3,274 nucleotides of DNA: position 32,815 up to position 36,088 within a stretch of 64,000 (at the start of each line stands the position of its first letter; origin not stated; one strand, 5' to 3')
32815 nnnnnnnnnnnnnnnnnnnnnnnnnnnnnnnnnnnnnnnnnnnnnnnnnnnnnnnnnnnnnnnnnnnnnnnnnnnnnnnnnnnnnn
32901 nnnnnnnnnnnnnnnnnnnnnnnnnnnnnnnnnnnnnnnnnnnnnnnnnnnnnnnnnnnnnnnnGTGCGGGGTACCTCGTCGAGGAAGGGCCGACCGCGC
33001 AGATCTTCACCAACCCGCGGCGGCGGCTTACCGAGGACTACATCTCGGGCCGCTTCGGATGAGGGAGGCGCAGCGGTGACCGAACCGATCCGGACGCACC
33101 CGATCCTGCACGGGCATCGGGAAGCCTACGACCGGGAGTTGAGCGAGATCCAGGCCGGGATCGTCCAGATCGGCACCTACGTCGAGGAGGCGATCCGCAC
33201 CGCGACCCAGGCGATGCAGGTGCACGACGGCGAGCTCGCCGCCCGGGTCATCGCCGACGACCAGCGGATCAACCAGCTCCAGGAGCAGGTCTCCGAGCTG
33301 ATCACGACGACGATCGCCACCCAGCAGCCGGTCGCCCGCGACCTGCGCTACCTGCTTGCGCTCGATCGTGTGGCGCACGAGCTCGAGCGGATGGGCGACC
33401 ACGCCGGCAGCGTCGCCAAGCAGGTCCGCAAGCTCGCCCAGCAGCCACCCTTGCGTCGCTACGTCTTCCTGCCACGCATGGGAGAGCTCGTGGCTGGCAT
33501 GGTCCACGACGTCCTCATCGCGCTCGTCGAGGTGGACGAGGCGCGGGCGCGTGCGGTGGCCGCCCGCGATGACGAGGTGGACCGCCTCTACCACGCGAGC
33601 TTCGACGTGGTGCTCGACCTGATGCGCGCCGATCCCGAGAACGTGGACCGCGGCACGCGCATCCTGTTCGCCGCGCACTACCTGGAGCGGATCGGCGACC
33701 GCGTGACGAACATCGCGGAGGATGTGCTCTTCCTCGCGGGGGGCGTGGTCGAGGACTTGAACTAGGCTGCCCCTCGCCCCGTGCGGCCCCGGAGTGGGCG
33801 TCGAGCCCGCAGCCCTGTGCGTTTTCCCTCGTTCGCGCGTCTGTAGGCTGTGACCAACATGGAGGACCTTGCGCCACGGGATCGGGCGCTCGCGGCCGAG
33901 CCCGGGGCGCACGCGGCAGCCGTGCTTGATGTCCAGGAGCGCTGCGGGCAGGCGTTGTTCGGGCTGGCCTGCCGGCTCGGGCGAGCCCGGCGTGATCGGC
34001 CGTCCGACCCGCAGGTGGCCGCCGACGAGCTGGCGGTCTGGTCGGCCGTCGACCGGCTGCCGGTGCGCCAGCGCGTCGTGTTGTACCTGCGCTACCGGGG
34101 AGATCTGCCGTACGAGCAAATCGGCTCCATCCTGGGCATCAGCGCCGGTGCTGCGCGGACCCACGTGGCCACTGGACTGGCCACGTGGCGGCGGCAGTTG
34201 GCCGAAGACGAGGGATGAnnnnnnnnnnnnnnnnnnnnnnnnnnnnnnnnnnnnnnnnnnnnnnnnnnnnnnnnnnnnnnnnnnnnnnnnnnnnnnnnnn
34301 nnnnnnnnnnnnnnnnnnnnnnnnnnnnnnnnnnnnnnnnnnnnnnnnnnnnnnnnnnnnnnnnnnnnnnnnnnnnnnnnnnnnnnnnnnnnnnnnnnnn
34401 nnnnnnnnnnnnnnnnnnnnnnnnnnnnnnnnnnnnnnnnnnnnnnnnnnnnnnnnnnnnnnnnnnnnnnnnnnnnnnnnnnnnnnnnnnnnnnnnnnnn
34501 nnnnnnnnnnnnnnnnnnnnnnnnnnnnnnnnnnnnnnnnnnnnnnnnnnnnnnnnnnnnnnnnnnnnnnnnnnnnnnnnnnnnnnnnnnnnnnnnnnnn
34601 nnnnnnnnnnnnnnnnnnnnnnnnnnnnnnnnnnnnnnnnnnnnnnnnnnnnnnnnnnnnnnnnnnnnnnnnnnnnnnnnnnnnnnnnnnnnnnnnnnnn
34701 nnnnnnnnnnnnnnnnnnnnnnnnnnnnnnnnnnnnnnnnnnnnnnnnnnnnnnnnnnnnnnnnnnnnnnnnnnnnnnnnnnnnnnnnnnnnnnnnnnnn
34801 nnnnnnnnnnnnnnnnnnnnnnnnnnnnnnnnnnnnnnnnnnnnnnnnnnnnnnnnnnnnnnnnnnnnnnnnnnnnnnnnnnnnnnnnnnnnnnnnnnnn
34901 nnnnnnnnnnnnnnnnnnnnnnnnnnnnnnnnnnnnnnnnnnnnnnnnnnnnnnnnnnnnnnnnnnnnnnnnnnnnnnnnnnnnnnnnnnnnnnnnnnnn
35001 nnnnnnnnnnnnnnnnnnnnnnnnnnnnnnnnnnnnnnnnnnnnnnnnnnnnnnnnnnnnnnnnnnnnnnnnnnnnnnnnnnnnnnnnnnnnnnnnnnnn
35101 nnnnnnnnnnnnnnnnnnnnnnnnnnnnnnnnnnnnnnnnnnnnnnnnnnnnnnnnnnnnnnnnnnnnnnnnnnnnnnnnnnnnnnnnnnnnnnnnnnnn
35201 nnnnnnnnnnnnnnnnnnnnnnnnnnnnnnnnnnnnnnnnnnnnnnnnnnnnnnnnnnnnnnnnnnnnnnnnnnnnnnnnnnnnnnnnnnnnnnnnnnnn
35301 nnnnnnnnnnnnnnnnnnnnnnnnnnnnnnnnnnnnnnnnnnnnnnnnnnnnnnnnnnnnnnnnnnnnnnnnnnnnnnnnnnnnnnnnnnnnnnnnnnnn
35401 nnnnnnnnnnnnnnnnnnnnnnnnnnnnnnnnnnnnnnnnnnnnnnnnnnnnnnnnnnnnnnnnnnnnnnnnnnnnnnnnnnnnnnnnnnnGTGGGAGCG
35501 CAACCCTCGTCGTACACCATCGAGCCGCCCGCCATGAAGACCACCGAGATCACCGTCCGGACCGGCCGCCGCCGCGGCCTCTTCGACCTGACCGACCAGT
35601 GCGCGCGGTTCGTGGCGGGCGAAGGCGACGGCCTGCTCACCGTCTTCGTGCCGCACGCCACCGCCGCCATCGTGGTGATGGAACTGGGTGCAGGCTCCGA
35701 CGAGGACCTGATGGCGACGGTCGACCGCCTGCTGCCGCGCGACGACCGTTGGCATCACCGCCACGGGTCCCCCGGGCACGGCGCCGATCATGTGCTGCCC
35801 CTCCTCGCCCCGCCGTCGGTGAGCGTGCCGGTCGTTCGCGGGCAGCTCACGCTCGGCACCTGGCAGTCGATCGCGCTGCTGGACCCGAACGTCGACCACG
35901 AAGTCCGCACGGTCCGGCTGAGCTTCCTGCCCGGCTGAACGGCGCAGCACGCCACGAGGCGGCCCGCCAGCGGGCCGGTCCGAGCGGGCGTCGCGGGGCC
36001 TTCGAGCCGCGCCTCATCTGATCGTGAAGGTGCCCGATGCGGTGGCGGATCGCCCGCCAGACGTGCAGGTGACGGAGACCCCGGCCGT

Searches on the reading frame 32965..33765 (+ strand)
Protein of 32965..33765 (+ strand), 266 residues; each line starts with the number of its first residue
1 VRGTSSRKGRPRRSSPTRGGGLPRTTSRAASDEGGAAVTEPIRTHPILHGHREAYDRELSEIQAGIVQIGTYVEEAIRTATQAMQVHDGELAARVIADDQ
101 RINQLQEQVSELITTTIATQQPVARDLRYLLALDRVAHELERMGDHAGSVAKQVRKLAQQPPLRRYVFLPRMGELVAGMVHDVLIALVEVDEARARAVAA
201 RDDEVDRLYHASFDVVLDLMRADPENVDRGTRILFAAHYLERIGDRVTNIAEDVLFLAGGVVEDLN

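Call 37: search_protein_families(library=pfam, proteins=[window:32965-33765:+], max_evalue=0.01)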
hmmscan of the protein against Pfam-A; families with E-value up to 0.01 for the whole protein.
window:32965-33765:+ (266 aa): 1 family
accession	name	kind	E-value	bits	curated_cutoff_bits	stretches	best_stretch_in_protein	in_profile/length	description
PF01895.24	PhoU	-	2e-41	140.7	23.5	2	170-254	2-89/89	PhoU domain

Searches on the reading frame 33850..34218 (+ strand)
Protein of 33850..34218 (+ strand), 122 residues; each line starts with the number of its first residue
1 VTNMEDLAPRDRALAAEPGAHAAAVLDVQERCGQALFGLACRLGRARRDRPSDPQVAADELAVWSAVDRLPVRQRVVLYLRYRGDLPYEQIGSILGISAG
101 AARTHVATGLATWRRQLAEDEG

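Call 37: search_protein_families(library=pfam, proteins=[window:33850-34218:+], max_evalue=0.01)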
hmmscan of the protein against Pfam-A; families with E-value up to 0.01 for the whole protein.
window:33850-34218:+ (122 aa): 2 families
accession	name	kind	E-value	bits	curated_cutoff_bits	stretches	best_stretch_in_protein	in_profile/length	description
PF08281.18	Sigma70_r4_2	-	2.3e-12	46.8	25.7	1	62-110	3-51/54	Sigma-70, region 4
PF04545.22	Sigma70_r4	-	1.4e-09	37.7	24.1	1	66-110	1-45/50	Sigma-70, region 4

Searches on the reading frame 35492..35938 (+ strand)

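Call 37: search_protein_families(library=pfam, proteins=[window:35492-35938:+], max_evalue=0.01)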
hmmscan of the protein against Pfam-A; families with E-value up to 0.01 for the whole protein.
window:35492-35938:+ (148 aa): 1 family
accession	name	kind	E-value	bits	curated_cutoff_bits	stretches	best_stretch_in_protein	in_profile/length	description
PF01894.22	UPF0047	-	3e-24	85.9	27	1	32-143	1-115/117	Uncharacterised protein family UPF0047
